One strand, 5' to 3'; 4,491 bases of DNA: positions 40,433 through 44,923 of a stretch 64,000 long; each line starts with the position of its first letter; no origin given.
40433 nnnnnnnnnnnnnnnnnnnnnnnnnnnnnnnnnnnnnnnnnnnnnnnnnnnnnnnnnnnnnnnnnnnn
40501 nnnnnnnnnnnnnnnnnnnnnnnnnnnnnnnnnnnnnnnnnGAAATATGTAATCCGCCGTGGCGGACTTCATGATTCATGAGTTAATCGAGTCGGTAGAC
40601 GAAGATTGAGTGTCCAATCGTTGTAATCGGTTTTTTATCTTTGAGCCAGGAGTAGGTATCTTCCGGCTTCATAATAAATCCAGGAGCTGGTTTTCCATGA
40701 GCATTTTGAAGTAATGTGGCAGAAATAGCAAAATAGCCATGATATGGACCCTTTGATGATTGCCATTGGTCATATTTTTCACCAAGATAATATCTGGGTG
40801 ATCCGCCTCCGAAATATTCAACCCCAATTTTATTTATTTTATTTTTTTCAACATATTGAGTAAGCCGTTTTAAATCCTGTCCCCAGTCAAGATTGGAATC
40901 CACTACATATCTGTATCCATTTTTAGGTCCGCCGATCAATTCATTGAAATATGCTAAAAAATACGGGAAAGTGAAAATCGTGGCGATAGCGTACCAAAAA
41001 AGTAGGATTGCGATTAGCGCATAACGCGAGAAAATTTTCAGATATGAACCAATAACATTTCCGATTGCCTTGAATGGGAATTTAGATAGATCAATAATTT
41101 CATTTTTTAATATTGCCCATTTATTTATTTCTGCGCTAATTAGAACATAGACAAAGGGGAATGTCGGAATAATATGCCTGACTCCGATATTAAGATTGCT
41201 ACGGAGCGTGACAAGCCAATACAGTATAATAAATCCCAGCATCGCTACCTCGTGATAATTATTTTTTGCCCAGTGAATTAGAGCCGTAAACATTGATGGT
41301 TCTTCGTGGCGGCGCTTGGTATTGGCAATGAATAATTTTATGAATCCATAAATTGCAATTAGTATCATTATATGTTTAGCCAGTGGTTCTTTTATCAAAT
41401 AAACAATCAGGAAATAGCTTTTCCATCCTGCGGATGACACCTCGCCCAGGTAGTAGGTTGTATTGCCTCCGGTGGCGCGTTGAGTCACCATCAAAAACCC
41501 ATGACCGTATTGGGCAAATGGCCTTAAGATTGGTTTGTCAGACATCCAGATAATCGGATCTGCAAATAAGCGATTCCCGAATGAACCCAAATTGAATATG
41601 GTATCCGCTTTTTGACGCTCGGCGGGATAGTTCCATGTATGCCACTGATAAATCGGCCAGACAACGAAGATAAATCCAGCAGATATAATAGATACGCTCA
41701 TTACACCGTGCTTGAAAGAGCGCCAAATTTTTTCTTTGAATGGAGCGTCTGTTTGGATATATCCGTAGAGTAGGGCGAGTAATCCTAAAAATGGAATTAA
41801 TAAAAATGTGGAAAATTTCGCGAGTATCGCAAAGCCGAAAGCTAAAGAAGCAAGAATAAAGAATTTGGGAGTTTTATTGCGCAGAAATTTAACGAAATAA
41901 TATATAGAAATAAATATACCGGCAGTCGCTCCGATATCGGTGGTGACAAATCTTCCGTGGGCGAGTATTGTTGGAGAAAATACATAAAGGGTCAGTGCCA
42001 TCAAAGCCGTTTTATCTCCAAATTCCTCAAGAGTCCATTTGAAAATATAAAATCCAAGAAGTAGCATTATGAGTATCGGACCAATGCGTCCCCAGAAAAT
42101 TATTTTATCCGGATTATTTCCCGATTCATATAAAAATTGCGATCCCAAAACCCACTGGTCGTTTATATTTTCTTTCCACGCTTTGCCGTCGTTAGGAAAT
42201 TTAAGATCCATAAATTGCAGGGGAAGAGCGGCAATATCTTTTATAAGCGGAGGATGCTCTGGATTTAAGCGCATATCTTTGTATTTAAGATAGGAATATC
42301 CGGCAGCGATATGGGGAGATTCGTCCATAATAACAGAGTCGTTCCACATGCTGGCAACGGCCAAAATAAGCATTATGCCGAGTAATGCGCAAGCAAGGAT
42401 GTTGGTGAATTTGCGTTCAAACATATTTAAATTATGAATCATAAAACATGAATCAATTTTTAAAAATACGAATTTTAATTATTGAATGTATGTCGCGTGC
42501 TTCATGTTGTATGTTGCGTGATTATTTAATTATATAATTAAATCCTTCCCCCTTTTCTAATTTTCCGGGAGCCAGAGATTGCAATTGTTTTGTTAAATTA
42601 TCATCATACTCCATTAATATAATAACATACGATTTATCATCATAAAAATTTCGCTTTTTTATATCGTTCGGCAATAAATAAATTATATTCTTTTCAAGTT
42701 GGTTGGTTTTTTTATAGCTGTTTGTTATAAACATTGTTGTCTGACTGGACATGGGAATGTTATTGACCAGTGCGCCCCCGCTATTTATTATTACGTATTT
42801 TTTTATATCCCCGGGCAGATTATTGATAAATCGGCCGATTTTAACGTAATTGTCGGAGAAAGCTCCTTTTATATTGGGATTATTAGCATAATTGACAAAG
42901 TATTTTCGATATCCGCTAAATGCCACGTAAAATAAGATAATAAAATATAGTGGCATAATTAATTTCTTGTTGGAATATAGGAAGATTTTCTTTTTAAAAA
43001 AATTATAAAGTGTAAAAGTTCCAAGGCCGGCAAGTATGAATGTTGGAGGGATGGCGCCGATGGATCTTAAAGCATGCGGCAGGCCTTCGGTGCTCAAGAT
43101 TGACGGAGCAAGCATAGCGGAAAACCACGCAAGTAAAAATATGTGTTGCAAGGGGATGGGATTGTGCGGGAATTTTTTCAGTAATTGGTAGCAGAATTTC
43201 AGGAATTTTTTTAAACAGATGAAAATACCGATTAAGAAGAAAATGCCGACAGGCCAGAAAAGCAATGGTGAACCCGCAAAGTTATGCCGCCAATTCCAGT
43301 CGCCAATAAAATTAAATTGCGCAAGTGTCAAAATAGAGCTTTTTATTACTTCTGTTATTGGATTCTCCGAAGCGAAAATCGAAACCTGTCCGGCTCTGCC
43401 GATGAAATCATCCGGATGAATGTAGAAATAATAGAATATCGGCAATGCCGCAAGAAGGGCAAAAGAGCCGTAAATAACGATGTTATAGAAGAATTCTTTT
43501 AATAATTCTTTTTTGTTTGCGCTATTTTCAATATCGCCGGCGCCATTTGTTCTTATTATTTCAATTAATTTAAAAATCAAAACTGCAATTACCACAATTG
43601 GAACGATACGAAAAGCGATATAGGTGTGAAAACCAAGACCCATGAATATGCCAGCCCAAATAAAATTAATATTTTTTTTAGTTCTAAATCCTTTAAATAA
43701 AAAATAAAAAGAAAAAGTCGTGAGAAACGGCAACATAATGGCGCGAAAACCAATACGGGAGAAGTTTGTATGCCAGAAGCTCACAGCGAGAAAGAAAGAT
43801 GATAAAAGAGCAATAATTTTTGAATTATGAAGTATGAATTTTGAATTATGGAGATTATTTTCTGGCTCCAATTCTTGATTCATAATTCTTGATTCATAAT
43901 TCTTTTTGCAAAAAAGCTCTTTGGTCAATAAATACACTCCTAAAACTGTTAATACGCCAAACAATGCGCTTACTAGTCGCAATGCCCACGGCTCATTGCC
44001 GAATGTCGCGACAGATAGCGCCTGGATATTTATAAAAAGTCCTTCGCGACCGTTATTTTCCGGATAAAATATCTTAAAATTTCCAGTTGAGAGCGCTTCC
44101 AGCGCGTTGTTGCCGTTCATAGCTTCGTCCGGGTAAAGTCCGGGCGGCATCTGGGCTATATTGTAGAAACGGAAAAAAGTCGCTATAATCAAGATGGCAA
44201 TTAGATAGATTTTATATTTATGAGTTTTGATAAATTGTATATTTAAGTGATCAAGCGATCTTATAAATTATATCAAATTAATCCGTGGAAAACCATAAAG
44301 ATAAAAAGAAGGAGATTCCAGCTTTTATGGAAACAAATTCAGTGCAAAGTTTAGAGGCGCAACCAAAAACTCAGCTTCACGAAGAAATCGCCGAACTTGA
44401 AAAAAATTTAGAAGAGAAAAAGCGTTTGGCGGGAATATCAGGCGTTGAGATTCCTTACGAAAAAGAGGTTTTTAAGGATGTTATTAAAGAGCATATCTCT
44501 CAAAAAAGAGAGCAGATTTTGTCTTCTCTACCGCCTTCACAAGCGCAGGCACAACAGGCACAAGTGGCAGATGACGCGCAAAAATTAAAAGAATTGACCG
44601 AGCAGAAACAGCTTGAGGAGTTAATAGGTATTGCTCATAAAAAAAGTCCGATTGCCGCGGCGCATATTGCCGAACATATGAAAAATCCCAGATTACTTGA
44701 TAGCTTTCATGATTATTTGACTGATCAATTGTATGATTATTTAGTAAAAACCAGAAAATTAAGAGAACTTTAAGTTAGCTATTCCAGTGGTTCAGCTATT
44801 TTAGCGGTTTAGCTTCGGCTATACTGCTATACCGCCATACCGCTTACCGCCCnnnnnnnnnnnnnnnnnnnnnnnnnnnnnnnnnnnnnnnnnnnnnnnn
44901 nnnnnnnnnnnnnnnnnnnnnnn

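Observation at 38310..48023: Glycosylation locus: APH-type kinase, GT4, two GT-C membrane transferases, plus an orphan T4CP-like ATPase and a GtrA-like flippase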

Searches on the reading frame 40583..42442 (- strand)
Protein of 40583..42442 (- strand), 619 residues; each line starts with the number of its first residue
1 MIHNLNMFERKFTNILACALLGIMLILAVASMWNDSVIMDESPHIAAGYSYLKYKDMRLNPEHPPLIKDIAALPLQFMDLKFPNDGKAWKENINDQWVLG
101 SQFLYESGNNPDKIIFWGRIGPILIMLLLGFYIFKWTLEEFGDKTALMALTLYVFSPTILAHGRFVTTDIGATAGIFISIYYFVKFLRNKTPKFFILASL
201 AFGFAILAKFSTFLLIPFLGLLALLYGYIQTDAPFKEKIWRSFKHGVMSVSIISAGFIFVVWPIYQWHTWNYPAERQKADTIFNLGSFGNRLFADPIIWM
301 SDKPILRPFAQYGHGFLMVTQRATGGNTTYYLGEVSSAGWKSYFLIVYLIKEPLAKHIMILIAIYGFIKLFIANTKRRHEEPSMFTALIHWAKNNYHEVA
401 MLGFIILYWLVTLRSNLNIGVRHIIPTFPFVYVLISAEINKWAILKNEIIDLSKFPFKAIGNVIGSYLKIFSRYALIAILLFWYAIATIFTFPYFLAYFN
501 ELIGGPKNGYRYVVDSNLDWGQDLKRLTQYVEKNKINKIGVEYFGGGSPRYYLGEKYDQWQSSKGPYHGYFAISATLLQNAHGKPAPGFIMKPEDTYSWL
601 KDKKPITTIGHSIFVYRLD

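Call 3: search_protein_families(library=pfam, proteins=[window:40583-42442:-], max_evalue=0.01)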
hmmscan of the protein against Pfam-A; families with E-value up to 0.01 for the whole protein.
window:40583-42442:- (619 aa): 2 families
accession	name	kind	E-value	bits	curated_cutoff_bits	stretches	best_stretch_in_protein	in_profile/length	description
PF13231.12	PMT_2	-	1.3e-11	45.4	26.1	1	119-225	25-130/160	Dolichyl-phosphate-mannose-protein mannosyltransferase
PF02366.24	PMT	-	3.4e-07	30.5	22.7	1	60-233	42-207/245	Dolichyl-phosphate-mannose-protein mannosyltransferase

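Call 10: search_protein_families(library=ncbifam, proteins=[window:40583-42442:-], max_evalue=0.01)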
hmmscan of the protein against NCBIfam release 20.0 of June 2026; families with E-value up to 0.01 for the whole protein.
window:40583-42442:- (619 aa): 1 family
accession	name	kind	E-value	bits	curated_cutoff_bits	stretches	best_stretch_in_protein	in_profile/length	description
TIGR03663.1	TIGR03663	subfamily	1e-06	28.1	126.25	1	127-273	84-230/435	flippase activity-associated protein Agl23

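Call 50: search_solved_structures(query=window:40583-42442:-, max_evalue=1)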
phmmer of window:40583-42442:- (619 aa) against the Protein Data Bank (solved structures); distinct sequences matched with E-value up to 1: 0.

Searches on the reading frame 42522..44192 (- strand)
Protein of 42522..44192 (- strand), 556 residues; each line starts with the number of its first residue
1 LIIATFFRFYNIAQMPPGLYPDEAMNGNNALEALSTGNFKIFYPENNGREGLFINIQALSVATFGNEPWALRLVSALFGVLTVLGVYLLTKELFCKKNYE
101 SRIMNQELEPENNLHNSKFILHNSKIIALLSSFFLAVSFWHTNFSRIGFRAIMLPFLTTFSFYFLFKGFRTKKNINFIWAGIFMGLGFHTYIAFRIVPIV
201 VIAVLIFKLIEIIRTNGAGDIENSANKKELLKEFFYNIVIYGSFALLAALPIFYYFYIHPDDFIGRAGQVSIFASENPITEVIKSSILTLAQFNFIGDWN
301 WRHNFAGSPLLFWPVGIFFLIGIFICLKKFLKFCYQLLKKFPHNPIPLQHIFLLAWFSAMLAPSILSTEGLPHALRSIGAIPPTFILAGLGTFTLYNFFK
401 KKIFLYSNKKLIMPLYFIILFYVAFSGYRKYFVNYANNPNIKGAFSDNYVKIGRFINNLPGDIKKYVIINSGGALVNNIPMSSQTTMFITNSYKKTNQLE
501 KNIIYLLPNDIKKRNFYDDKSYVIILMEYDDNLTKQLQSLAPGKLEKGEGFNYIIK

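Call 3: search_protein_families(library=pfam, proteins=[window:42522-44192:-], max_evalue=0.01)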
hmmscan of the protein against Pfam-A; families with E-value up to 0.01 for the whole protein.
window:42522-44192:- (556 aa): 2 families
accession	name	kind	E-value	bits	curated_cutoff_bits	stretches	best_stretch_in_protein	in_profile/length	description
PF13231.12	PMT_2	-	2e-07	31.8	26.1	2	56-96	9-49/160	Dolichyl-phosphate-mannose-protein mannosyltransferase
PF02366.24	PMT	-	2.4e-07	31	22.7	1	121-257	107-235/245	Dolichyl-phosphate-mannose-protein mannosyltransferase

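Call 10: search_protein_families(library=ncbifam, proteins=[window:42522-44192:-], max_evalue=0.01)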
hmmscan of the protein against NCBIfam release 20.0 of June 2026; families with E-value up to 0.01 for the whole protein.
window:42522-44192:- (556 aa): 1 family
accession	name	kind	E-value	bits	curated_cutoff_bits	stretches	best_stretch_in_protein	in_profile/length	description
TIGR03663.1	TIGR03663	subfamily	4.8e-08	32.4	126.25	1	2-93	9-95/435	flippase activity-associated protein Agl23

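Call 51: search_solved_structures(query=window:42522-44192:-, max_evalue=1)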
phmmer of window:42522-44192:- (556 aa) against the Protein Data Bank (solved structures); distinct sequences matched with E-value up to 1: 0.

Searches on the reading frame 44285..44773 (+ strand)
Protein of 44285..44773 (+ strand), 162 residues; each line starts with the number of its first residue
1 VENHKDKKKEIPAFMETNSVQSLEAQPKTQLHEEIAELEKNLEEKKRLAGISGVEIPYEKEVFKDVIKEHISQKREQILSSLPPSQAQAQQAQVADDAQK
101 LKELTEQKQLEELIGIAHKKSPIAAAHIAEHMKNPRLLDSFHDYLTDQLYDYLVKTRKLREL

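Call 3: search_protein_families(library=pfam, proteins=[window:44285-44773:+], max_evalue=0.01)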
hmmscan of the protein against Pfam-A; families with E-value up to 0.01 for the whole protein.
window:44285-44773:+ (162 aa): 0 families

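Call 10: search_protein_families(library=ncbifam, proteins=[window:44285-44773:+], max_evalue=0.01)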
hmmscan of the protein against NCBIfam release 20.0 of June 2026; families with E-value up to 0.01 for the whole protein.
window:44285-44773:+ (162 aa): 0 families

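Call 41: search_protein_families(library=pfam, alignment_id=A2, max_evalue=1)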
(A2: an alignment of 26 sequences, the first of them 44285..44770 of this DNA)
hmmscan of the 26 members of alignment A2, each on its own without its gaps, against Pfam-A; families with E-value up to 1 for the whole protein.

A. member 1, window:44285-44770:+ (162 aa): 3 families
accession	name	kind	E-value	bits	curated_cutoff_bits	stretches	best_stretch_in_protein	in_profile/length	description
PF06421.17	LepA_C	-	0.027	15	29.7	0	37-67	78-106/107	GTP-binding protein LepA C-terminus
PF11264.13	ThylakoidFormat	-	0.033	14.3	27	1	67-134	59-127/216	Thylakoid formation protein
PF11594.13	Med28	-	0.051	14.4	29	1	6-48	45-87/102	Mediator complex subunit 28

B. families by the number of members that match (of 26 scanned): 46 families (the first 25 are shown)
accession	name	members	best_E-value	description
PF11856.13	DUF3376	1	0.0023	Protein of unknown function (DUF3376)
PF18554.7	PheRS_DBD2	1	0.0092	PheRS DNA binding domain 2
PF25702.1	CrAss_Ring_2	1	0.014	Phage tail ring protein 2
PF10752.14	DUF2533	1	0.014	Protein of unknown function (DUF2533)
PF24654.2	CEP76_N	1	0.015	CEP76 N-terminal domain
PF12687.12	DUF3801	1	0.017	Protein of unknown function (DUF3801)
PF17580.7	GBR_NSP5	1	0.018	Group B Rotavirus Non-structural protein 5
PF10232.14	Med8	1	0.018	Mediator of RNA polymerase II transcription complex subunit 8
PF16006.10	NUSAP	1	0.018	Nucleolar and spindle-associated protein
PF24224.1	DUF7440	1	0.018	Family of unknown function (DUF7440)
PF03255.19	ACCA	1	0.019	Acetyl co-enzyme A carboxylase carboxyltransferase-like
PF09790.15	Hyccin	1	0.023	Hyccin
PF06421.17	LepA_C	1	0.027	GTP-binding protein LepA C-terminus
PF23067.1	MG280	1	0.027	Uncharacterised protein MG280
PF14183.11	YwpF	1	0.029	YwpF-like protein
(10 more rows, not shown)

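Call 42: search_solved_structures(query=A2, max_evalue=10)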
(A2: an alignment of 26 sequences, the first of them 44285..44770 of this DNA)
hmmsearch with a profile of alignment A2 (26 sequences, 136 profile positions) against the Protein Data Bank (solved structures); distinct sequences matched with E-value up to 10: 0.

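Call 64: find_homologous_proteins(query=A2, max_evalue=0.001)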
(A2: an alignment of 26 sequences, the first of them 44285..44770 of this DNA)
Query A2 (26 sequences) (162 aa, profile of the alignment): 74 proteins with E <= 0.001 among 3574 candidates.
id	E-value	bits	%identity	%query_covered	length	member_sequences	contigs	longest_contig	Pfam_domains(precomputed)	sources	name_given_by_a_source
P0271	1.6e-30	125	37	31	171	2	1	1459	-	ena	-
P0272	8.0e-30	122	100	100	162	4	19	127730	-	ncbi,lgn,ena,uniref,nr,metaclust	ncbi:hypothetical protein A2907_01560 [Candidatus Azambacteria bacterium RIFCSPLOWO2_01_FULL_37_9]|u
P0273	2.3e-28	118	90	91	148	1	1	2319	-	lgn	-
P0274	4.0e-28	117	25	53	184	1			-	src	-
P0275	1.3e-27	115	39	49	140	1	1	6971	-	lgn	-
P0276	1.6e-27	115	76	84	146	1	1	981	-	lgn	-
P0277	2.2e-27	114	26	70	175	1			-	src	-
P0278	2.5e-27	114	28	91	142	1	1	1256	-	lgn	-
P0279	2.7e-27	114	39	80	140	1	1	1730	-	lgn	-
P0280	1.1e-26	112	72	84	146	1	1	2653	-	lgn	-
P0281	8.3e-26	109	33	36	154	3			-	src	-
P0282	1.1e-25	109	29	66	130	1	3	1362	-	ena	-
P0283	1.3e-25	109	29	66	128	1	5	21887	-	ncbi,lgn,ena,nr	ncbi:MAG: hypothetical protein EXS48_02890 [Candidatus Staskawiczbacteria bacterium]|nr:hypothetical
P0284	3.4e-25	107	37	52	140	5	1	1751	-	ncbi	-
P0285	6.6e-24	103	41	36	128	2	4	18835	-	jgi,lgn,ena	-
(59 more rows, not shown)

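Call 73: search_protein_families(library=padloc, proteins=[window:44285-44773:+], max_evalue=0.01)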
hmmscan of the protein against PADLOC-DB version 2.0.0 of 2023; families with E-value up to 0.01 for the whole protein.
window:44285-44773:+ (162 aa): 0 families
